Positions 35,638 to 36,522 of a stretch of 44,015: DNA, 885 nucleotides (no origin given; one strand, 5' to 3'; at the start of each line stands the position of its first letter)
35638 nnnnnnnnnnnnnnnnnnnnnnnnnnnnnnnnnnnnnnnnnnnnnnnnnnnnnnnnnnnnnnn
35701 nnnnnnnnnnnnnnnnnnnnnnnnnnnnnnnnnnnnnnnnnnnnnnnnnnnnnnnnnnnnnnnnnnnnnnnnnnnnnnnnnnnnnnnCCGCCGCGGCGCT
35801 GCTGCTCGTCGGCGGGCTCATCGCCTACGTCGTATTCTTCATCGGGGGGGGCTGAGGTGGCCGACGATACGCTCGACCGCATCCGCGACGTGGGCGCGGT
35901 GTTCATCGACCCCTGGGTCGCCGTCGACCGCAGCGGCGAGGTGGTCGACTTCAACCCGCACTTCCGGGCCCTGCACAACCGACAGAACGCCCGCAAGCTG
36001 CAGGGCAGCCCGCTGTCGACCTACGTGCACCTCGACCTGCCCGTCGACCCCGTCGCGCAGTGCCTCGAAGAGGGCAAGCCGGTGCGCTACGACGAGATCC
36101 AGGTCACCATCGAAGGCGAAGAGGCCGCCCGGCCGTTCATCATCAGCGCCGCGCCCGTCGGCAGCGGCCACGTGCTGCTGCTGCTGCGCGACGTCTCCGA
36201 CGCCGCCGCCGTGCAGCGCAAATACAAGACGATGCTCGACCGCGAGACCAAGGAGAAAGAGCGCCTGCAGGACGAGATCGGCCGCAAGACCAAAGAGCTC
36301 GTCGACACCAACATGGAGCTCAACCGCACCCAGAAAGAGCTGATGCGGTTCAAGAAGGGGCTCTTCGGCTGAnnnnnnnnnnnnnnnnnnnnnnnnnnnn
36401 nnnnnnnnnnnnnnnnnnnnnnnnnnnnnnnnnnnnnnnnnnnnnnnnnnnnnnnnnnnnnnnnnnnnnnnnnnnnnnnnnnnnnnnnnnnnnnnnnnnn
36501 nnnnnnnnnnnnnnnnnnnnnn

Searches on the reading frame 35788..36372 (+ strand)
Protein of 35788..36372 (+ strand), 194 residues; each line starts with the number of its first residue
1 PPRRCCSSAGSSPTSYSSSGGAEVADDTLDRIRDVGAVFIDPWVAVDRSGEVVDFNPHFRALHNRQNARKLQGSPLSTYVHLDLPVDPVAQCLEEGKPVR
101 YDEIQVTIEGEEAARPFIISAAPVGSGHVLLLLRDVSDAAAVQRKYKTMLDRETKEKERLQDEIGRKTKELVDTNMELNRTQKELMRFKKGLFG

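Call 36: search_protein_families(library=pfam, proteins=[window:35788-36372:+], max_evalue=0.001)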
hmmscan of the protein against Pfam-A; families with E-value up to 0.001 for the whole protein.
window:35788-36372:+ (194 aa): 2 families
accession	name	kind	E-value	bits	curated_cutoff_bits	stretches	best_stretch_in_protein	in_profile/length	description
PF08448.16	PAS_4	-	6.2e-05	23.6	23.1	1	41-139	6-108/110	PAS fold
PF13426.13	PAS_9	-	0.00045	20.9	27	1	46-138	7-103/103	PAS domain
